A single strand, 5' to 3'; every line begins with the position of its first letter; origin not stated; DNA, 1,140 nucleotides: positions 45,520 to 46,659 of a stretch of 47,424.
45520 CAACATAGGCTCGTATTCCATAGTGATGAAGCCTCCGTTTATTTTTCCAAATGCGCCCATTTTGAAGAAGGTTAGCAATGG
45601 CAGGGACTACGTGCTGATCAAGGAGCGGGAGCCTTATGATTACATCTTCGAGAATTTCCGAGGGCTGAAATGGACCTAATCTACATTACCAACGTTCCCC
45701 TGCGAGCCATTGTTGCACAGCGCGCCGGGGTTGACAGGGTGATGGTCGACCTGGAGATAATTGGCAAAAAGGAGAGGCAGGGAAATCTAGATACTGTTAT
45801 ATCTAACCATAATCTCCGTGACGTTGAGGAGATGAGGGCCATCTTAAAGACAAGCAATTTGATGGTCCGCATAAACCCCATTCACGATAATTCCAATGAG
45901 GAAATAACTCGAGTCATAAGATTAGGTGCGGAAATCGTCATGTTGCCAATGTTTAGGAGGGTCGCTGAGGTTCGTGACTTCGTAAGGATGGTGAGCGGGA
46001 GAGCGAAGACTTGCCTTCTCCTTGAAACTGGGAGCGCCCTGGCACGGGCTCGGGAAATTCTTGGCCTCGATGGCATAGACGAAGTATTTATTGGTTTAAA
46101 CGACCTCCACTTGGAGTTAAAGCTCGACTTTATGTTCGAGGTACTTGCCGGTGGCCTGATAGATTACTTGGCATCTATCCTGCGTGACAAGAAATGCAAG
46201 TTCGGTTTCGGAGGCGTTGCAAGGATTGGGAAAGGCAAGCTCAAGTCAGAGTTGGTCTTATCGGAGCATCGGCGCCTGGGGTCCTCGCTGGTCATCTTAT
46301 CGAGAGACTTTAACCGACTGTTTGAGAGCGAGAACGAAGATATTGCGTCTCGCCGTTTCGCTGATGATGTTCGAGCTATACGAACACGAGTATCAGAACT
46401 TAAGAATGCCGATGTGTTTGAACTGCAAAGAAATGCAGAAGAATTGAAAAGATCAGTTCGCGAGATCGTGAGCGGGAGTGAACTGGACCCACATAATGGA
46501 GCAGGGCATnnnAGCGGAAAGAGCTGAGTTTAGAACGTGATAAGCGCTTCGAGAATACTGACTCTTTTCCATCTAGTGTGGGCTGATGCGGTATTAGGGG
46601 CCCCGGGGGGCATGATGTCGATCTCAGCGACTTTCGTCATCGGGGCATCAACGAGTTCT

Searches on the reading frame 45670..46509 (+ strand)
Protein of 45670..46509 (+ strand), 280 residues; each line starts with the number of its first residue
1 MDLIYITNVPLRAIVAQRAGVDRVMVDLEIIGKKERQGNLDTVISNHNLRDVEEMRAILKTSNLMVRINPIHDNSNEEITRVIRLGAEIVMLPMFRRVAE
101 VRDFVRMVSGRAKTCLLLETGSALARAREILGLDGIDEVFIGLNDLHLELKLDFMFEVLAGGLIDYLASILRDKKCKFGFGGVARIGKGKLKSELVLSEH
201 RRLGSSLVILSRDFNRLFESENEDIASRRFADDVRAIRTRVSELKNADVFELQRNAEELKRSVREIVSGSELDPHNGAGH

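Call 11: search_protein_families(library=pfam, proteins=[window:45670-46509:+])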
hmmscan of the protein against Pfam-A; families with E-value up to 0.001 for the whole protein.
window:45670-46509:+ (280 aa): 1 family
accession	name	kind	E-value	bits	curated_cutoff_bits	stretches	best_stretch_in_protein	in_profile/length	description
PF03328.21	HpcH_HpaI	-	7.6e-12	45.4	25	1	16-152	17-160/221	HpcH/HpaI aldolase/citrate lyase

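Call 45: find_encoding_contigs(protein=P0125, flank=1000, max_places=10)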
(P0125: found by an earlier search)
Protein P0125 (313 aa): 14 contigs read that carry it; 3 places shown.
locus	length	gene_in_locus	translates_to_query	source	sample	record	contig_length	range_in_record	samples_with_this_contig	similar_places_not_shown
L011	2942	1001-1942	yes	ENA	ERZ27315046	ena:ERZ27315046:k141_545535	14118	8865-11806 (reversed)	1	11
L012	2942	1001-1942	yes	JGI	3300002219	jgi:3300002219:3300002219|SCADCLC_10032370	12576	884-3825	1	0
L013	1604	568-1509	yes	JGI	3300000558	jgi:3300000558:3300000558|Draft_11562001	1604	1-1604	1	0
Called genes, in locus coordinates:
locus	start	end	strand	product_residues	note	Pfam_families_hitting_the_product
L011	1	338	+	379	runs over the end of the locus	PF13439:Glyco_transf_4, PF13579:Glyco_trans_4_4, PF00534:Glycos_transf_1, PF13692:Glyco_trans_1_4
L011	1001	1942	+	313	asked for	PF01073:3Beta_HSD (weak), PF01370:Epimerase, PF02719:Polysacc_synt_2 (faint), PF07993:NAD_binding_4 (faint), PF16363:GDP_Man_Dehyd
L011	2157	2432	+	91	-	-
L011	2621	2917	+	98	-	-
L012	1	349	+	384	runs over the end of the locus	-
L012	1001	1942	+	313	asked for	PF01073:3Beta_HSD (weak), PF01370:Epimerase, PF02719:Polysacc_synt_2 (faint), PF07993:NAD_binding_4 (faint), PF16363:GDP_Man_Dehyd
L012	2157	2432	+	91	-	-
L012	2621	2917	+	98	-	-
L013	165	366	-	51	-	-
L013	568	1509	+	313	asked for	PF01073:3Beta_HSD (weak), PF01370:Epimerase, PF02719:Polysacc_synt_2 (faint), PF07993:NAD_binding_4 (faint), PF16363:GDP_Man_Dehyd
